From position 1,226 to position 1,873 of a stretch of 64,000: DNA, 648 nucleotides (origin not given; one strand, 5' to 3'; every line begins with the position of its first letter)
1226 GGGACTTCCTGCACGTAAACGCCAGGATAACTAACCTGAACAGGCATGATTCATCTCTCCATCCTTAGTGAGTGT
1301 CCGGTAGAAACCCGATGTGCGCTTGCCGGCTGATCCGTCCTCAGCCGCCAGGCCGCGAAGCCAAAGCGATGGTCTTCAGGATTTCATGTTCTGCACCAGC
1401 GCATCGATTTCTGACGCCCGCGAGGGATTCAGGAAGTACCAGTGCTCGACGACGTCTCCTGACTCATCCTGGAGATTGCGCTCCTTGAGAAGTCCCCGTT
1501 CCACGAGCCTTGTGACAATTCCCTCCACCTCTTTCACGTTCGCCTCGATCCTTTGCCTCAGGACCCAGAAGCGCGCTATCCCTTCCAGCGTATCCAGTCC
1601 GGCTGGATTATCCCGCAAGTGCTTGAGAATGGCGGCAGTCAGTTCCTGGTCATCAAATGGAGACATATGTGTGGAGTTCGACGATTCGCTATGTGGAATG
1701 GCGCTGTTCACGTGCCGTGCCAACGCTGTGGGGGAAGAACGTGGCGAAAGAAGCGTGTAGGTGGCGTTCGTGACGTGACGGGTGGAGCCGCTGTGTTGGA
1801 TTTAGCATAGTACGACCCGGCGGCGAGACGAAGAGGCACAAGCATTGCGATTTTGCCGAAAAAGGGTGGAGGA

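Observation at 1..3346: Window edge carries the start of a contractile-tail sheath gene preceded by a sigma-54 activator: possible eCIS or prophage tail module extending leftward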

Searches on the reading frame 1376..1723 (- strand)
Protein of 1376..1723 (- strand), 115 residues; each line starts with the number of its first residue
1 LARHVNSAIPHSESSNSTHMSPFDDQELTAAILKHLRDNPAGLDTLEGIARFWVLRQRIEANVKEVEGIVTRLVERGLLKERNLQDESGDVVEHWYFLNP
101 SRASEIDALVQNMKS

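Call 5: search_protein_families(library=pfam, proteins=[window:1376-1723:-], max_evalue=0.01)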
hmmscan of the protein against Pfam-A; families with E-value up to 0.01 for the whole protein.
window:1376-1723:- (115 aa): 0 families

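Call 6: search_protein_families(library=ncbifam, proteins=[window:1376-1723:-], max_evalue=0.01)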
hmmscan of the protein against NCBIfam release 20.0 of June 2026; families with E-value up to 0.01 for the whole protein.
window:1376-1723:- (115 aa): 0 families

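Call 7: search_protein_families(library=phrogs, proteins=[window:1376-1723:-], max_evalue=1)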
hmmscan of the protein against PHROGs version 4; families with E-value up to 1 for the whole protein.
window:1376-1723:- (115 aa): 2 families
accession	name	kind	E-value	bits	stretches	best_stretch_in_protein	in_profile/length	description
phrog_2440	-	transcription regulation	0.11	13.4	1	19-81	25-77/126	transcriptional regulator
phrog_8540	-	DNA, RNA and nucleotide metabolism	0.12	13.6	1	60-113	48-100/196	replication initiation O-like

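Call 8: search_protein_families(library=pfam, proteins=[window:1376-1723:-], max_evalue=10)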
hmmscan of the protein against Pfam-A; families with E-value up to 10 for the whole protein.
window:1376-1723:- (115 aa): 4 families
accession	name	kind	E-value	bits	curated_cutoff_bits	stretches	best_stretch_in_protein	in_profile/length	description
PF23296.1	DUF7079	-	0.029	15.2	27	1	19-67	60-108/110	Domain of unknown function (DUF7079)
PF02002.24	TFIIE_alpha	-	0.062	13.6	22.9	1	56-106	34-84/105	TFIIE alpha subunit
PF17792.6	ThiD2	-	0.084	13.7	23.5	1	42-94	13-68/124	ThiD2 family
PF21984.2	DnaD_N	-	0.21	12.2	27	1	55-95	41-81/101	DnaD N-terminal domain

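Call 22: find_homologous_proteins(query=window:1379-1666:-)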
Query window:1379-1666:- (96 aa): 4 proteins with E <= 0.001 among 8 candidates.
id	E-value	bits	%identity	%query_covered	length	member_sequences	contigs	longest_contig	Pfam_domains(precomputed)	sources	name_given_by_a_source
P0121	9.5e-56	204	100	100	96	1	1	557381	-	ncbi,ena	-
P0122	1.9e-20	91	55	96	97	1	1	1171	-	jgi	jgi:hypothetical protein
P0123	2.3e-17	81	48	92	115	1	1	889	-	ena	-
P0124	3.6e-17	80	49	91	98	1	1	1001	-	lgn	-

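Call 23: find_encoding_contigs(protein=P0121, flank=10000, max_places=4)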
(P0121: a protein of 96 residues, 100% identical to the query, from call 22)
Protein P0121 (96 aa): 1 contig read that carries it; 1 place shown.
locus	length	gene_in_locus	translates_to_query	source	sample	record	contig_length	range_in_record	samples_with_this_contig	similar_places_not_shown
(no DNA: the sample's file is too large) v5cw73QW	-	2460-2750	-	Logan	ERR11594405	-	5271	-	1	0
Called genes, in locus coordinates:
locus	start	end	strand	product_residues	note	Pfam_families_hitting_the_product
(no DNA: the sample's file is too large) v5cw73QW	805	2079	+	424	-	PF00158:Sigma54_activat, PF14532:Sigma54_activ_2, PF00004:AAA (weak), PF07728:AAA_5 (weak), PF25601:AAA_lid_14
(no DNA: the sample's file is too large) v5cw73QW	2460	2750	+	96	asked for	-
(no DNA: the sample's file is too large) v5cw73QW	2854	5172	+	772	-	PF04984:Phage_sheath_1, PF17482:Phage_sheath_1C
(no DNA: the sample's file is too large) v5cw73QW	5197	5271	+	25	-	?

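Call 24: list_cluster_members(proteins=[P0121])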
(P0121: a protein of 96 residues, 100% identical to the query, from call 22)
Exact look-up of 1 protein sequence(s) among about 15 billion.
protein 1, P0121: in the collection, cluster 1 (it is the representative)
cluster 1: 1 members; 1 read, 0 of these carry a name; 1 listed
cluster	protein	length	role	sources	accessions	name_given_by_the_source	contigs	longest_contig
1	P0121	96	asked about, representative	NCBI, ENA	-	-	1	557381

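Call 63: predict_structure(alignment_id=A4)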
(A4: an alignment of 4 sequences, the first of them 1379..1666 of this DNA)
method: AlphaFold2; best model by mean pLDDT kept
length: 96 residues; sequences in the alignment: 4
mean_pLDDT: 81.1   pTM: 0.73
mean pLDDT of the five models: 81.1, 77.4, 77.1, 76.6, 76.4
residues with pLDDT >= 90: 25; 70-90: 53; 50-70: 12; < 50: 6
segments of 3 or more residues with pLDDT < 50: 1-4
pLDDT, mean of each block of 10 residues (from residue 1): 62 87 85 65 75 92 90 91 90 68
secondary structure, 60 per line:
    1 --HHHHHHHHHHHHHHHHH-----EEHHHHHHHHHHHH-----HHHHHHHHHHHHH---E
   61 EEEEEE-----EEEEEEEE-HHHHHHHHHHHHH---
elements in order: H3-19 H27-38 H44-56 E60-66 E72-79 H81-93

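Call 66: fold_search(model_id=the predicted structure, library=pdb)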
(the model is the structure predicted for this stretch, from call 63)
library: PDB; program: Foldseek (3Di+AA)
matches with E <= 10: 1219; with E <= 0.001: 3
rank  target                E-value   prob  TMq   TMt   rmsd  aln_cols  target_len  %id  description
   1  6abt_A                3.4e-04  1.00  0.75  0.74   2.7        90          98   20  Crystal structure of transcription factor from Listeria monocytogenes (released 2019-06-05)
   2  6abq_A                6.6e-04  1.00  0.74  0.65   4.8        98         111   19  Crystal structure of transcription factor from Listeria monocytogenes (released 2019-06-05)
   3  1f4k_A                8.1e-04  1.00  0.65  0.56   3.5        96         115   14  CRYSTAL STRUCTURE OF THE REPLICATION TERMINATOR PROTEIN/B-SITE DNA COMPLEX (released 2001-06-08)
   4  9ha0_A                1.3e-03  1.00  0.76  0.68   3.3        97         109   14  Crystal structure of Cu(II)-bound LmrR_V15Bpy variant BVS (released 2025-03-05)
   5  9qbd_B                1.7e-03  1.00  0.67  0.60   3.9        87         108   14  Crystal structure of Brachyspira hampsonii PadR with Leu88 replaced by 3-aminotyrosine (released 2026-03-11)
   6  5h3r_B                1.9e-03  1.00  0.59  0.42   3.4        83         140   16  Crystal Structure of mutant MarR C80S from E.coli complexed with operator DNA (released 2017-08-02)
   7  6abq_B                2.7e-03  1.00  0.72  0.66   3.3        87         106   21  Crystal structure of transcription factor from Listeria monocytogenes (released 2019-06-05)
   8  6pco_A                2.9e-03  1.00  0.55  0.40   3.8        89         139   24  Mechanism for regulation of DNA binding of Bordetella bronchiseptica BpsR by 6-hydroxynicotinic acid (released 2019-11-06)
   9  1j0r_A                2.9e-03  1.00  0.64  0.56   3.3        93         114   16  Crystal structure of the replication termination protein mutant C110S (released 2003-11-20)
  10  9ilk_MODEL_1_A        3.1e-03  1.00  0.63  0.54   3.2        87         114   15  monomeric SarA, truncation of residue 20-124 (released 2025-10-15)
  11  5h3r_A                3.7e-03  1.00  0.60  0.42   3.4        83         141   16  Crystal Structure of mutant MarR C80S from E.coli complexed with operator DNA (released 2017-08-02)
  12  3hhh_B                4.0e-03  1.00  0.72  0.67   3.2        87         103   17  Crystal structure of transcriptional regulator, a member of PadR family, from Enterococcus faecalis V583 (released 2009-06-02)
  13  2dql_A                4.3e-03  1.00  0.62  0.53   4.4        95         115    8  Crystal structure of the circadian clock associated protein Pex from anabaena (released 2007-05-29)
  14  3elk_B                4.6e-03  1.00  0.71  0.66   2.6        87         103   15  Crystal structure of putative transcriptional regulator TA0346 from Thermoplasma acidophilum (released 2008-09-30)
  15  9ff3                  4.6e-03  1.00  0.58  0.35   3.7        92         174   22  The structure of delta-ScoC, a global regulator protein from Geobacillus kaustophilus T-1 (released 2025-06-04)
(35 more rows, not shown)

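Call 83: search_protein_representatives(alignment_id=A4)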
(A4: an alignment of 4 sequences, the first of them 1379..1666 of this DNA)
Query: 4 sequences, 97 profile positions. Proteins with E-value up to 0.001 (for the whole library): 1804; up to 1e-10: 148; up to 1e-30: 1. The best 150 are listed.
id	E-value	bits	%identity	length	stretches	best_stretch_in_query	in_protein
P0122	2.8e-43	162.2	-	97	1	1-96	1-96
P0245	5.6e-24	100.3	-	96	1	1-94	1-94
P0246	2.5e-22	95.0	-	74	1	24-95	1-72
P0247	2.7e-22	94.9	-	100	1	6-95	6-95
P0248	1.5e-21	92.5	-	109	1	1-93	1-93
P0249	4.9e-21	90.8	-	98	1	4-95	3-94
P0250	6.7e-21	90.4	-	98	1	1-91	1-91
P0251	6.5e-20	87.2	-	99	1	5-95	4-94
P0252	4.0e-18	81.5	-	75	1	24-95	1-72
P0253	5.4e-18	81.1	-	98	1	1-93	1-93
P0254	1.7e-17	79.5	-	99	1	1-93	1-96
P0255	5.3e-17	77.9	-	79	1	14-93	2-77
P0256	9.9e-17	77.0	-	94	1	5-95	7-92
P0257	2.4e-16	75.8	-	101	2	22-61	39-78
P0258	1.3e-15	73.4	-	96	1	1-93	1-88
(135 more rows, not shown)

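Call 85: search_protein_families(library=pfam, alignment_id=A5, max_evalue=0.01)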
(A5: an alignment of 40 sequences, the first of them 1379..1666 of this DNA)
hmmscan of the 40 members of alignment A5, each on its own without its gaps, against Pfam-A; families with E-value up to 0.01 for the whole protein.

A. member 1, window:1379-1666:- (96 aa): 0 families

B. families by the number of members that match (of 40 scanned): 10 families
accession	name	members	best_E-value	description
PF12802.13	MarR_2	2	0.00035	MarR family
PF22194.2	F-93_WHD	2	0.0017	F-93, winged-helix domain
PF20024.5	DUF6432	1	0.00063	Family of unknown function (DUF6432)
PF08784.17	RPA_C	1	0.00072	Replication protein A C terminal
PF13463.12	HTH_27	1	0.0014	Winged helix DNA-binding domain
PF09339.16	HTH_IclR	1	0.0028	IclR helix-turn-helix domain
PF00619.27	CARD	1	0.0052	Caspase recruitment domain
PF20110.4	DUF6500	1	0.0062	Family of unknown function (DUF6500)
PF25051.1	WHD_MCM8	1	0.0077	MCM8 winged helix domain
PF13412.12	HTH_24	1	0.0078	Winged helix-turn-helix DNA-binding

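Call 86: search_solved_structures(query=A5, max_evalue=1)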
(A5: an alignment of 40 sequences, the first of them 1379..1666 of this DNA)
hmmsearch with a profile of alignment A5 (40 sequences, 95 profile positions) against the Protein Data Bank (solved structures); distinct sequences matched with E-value up to 1: 20.
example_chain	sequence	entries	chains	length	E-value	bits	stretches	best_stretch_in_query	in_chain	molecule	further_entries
7nwg_a2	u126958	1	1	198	0.0087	19.4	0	44-82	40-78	ribosomal protein eS25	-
1tbx_A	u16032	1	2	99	0.064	16.6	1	29-84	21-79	Hypothetical 11.0 kDa protein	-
9bdp_AS25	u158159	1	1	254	0.085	16.2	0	45-84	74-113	40S ribosomal protein S25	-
3o6b_B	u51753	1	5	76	0.11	15.9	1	38-67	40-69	Cell division control protein 53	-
3o2p_E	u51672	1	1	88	0.13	15.7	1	38-67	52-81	Cell division control protein 53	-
8h0v_u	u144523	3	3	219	0.15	15.4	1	40-80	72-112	Histone H1.2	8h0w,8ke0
5eri_A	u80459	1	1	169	0.17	15.3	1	46-92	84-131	MarR family transcriptional regulator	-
7pet_u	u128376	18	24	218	0.18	15.1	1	40-80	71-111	Histone H1.4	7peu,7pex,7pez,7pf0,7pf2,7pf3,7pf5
7k5y_U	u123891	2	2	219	0.19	15.1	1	40-80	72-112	Histone H1.4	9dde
8vg2_U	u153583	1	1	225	0.19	15.1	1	40-80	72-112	Histone H1.4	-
8h1t_K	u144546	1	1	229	0.2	15.1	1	40-80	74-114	Histone H1.4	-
7xx5_U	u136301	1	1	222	0.21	15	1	40-80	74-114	Histone H1.3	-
9j8o_N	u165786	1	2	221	0.25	14.7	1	40-80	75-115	Histone H1.1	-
8czd_C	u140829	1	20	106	0.34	14.3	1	3-31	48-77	B-cell lymphoma/leukemia 10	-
9mk9_A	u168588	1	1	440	0.37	14.2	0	16-67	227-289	Interferon-induced protein with tetratricopeptide repeats 2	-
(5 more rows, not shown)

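Call 89: find_related_loci(query=A5, collection=metagenome_contigs, flank=10000)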
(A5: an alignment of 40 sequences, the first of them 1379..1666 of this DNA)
Query A5 (96 aa) in metagenome_contigs; peptide patterns used: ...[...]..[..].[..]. (x = any residue, [..] = any of these).
600 stretches matched a pattern (row limit reached: there are more); 493 encode a relative of the query (tblastn E <= 1e-3); the best 80 are kept; 80 distinct loci.
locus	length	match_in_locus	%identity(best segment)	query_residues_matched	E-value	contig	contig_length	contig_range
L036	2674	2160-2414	44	9-93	3e-20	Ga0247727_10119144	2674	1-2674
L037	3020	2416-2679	44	1-88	3e-20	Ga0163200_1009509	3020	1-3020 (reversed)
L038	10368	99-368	42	3-92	6e-20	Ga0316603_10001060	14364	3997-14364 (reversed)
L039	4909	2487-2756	42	3-92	1e-19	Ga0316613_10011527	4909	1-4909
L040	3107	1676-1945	42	3-92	1e-19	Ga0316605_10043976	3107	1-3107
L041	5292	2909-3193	40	1-96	4e-17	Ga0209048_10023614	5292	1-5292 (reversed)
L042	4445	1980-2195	44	13-89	1e-15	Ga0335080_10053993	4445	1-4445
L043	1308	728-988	39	5-96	5e-15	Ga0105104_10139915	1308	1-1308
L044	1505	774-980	41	5-79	1e-14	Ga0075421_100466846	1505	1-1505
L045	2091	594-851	38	3-93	2e-14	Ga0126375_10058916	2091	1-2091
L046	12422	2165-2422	34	3-93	6e-14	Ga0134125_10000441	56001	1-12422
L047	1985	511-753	40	7-92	7e-14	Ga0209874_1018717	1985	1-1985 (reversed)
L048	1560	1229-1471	41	7-92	8e-14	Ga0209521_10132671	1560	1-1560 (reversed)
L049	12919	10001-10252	35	3-91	1e-13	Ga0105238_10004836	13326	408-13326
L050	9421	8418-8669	35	3-91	1e-13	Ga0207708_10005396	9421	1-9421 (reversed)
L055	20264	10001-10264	35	4-96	4e-13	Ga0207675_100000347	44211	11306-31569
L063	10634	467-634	48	6-61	1e-12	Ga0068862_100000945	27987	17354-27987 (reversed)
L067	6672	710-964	34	7-96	2e-12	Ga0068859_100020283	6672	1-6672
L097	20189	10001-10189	40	5-67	2e-11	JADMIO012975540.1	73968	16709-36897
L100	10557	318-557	38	8-92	2e-11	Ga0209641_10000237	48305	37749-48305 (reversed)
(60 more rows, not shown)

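Call 93: search_protein_families(library=pfam, proteins=[L038:1099-3066:+, L038:3042-4913:+, L038:4916-6223:+, L038:6226-7581:+, L038:7600-8331:+, L038:8343-10367:+, L063:709-2019:+, L063:2025-4025:+, L063:4051-5139:+, L063:5149-7227:+], max_evalue=0.0001)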
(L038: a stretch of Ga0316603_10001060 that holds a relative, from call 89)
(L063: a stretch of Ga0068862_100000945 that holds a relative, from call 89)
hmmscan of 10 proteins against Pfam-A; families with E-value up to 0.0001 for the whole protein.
L038:1099-3066:+ (656 aa): 0 families

L038:3042-4913:+ (624 aa): 1 family
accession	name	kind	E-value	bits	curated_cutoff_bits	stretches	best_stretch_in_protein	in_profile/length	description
PF18962.6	Por_Secre_tail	-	9.8e-06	26.2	27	1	541-605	2-63/75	Secretion system C-terminal sorting domain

L038:4916-6223:+ (436 aa): 2 families
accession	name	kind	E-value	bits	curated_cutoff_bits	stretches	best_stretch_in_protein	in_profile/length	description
PF00498.31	FHA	-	1.3e-18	67.6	20.7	1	28-91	3-66/67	FHA domain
PF16697.10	Yop-YscD_cpl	-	1.2e-07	32.3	33.2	1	17-91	10-83/94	Inner membrane component of T3SS, cytoplasmic domain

L038:6226-7581:+ (452 aa): 1 family
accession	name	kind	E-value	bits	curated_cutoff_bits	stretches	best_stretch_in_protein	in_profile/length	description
PF05936.17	T6SS_VasE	-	9.9e-125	417.1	23.4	1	19-450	1-429/429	Bacterial Type VI secretion, VC_A0110, EvfL, ImpJ, VasE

L038:7600-8331:+ (244 aa): 1 family
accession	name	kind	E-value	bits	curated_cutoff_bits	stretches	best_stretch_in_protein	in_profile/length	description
PF09850.14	DotU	-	7.4e-52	176.4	27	1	14-214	2-204/205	Type VI secretion system protein DotU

L038:8343-10367:+ (675 aa): 2 families
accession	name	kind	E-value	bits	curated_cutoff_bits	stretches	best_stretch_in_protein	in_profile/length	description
PF14331.11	IcmF-related_N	-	1.7e-92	309.9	25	1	187-446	2-258/259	IcmF-related N-terminal domain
PF06761.17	IcmF-related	-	1.9e-12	47.7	27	1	507-652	24-168/308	Intracellular multiplication and human macrophage-killing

L063:709-2019:+ (437 aa): 1 family
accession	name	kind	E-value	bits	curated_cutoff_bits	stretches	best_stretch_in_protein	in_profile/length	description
PF00082.27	Peptidase_S8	-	2.5e-51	175.1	21.8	1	147-409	3-280/288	Subtilase family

L063:2025-4025:+ (667 aa): 0 families

L063:4051-5139:+ (363 aa): 0 families

L063:5149-7227:+ (693 aa): 0 families

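Call 94: search_protein_families(library=pfam, proteins=[L100:1397-2275:+, L100:2235-3692:+, L100:3649-4920:+, L100:4927-6291:+, L100:6294-7226:+, L100:7229-8167:+, L067:1856-4189:+, L097:11725-12723:+, L097:12771-13808:+, L055:12368-13183:+], max_evalue=0.0001)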
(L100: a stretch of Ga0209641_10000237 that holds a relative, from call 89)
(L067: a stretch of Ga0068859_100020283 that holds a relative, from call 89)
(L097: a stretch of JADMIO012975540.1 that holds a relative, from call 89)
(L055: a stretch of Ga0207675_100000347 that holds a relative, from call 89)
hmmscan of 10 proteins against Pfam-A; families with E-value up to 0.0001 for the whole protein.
L100:1397-2275:+ (293 aa): 3 families
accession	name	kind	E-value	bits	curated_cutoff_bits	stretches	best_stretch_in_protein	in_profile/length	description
PF16976.10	RcpC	-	4.4e-20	72.1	28.8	1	115-215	6-112/114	Flp pilus assembly protein RcpC/CpaB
PF08666.17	SAF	-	1.2e-10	42.2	21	1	41-100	3-62/63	SAF domain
PF13144.11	ChapFlgA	-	1.4e-06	28.8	23.8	1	40-105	2-65/122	Chaperone for flagella basal body P-ring formation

L100:2235-3692:+ (486 aa): 2 families
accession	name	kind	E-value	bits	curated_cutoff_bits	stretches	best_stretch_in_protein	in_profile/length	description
PF00263.26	Secretin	-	1.7e-42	145.3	27.5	1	271-435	1-168/169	Bacterial type II and III secretion system protein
PF13629.12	T2SS-T3SS_pil_N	-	1.4e-16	60.4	23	1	60-124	5-69/72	Pilus formation protein N terminal region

L100:3649-4920:+ (424 aa): 5 families
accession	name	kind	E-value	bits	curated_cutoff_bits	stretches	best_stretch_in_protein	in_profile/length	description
PF00072.30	Response_reg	-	2.7e-11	44.1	30.2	1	29-143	2-110/111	Response regulator receiver domain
PF13614.12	AAA_31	-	2.9e-11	44.1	27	1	161-309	2-154/177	AAA domain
PF10609.15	ParA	-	3e-07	30.6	27.1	1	162-214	5-56/246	NUBPL iron-transfer P-loop NTPase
PF01656.29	CbiA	-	4.8e-06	27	25.4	1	165-267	3-70/125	CobQ/CobB/MinD/ParA nucleotide binding domain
PF06564.18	CBP_BcsQ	-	7.2e-06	26.1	21.3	1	168-307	9-150/234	Cellulose biosynthesis protein BcsQ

L100:4927-6291:+ (455 aa): 2 families
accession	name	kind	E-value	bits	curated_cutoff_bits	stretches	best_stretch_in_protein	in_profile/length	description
PF00437.27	T2SSE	-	3.8e-66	223.7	24.9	1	98-370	4-271/370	Type II/IV secretion system protein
PF00005.33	ABC_tran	-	9.8e-05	23.4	25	0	227-302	13-79/137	ABC transporter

L100:6294-7226:+ (311 aa): 1 family
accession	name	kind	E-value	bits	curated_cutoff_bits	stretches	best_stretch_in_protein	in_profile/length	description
PF00482.28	T2SSF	-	4.8e-15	56.1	25.2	1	145-269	2-123/125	Type II secretion system (T2SS), protein F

L100:7229-8167:+ (313 aa): 1 family
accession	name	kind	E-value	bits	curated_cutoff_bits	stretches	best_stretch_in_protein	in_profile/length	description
PF00482.28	T2SSF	-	2.2e-15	57.2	25.2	1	170-298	2-124/125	Type II secretion system (T2SS), protein F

L067:1856-4189:+ (778 aa): 3 families
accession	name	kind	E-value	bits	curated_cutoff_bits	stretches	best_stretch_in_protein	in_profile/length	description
PF04389.22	Peptidase_M28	-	1.1e-45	156.1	21.3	1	124-312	1-192/193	Peptidase family M28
PF05343.19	Peptidase_M42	-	7.5e-07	28.9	23.2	1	155-200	134-178/292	M42 glutamyl aminopeptidase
PF01546.33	Peptidase_M20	-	2.9e-05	24.5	24.6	1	140-211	2-96/206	Peptidase family M20/M25/M40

L097:11725-12723:+ (333 aa): 2 families
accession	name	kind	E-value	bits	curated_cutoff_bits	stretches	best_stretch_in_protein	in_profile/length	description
PF02729.26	OTCace_N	-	4.6e-36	124.6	29.9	1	4-143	1-148/148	Aspartate/ornithine carbamoyltransferase, carbamoyl-P binding domain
PF00185.30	OTCace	-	6.4e-36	124.2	29.4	1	150-306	2-157/157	Aspartate/ornithine carbamoyltransferase, Asp/Orn binding domain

L097:12771-13808:+ (346 aa): 1 family
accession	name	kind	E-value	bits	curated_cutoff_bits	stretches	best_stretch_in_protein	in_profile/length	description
PF02423.21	OCD_Mu_crystall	-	9.9e-36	123.7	24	1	24-317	19-308/314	Ornithine cyclodeaminase/mu-crystallin family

L055:12368-13183:+ (272 aa): 1 family
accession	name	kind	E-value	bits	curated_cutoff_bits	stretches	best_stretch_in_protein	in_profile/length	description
PF03793.24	PASTA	-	5.9e-31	106.7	23.2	3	71-132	2-63/64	PASTA domain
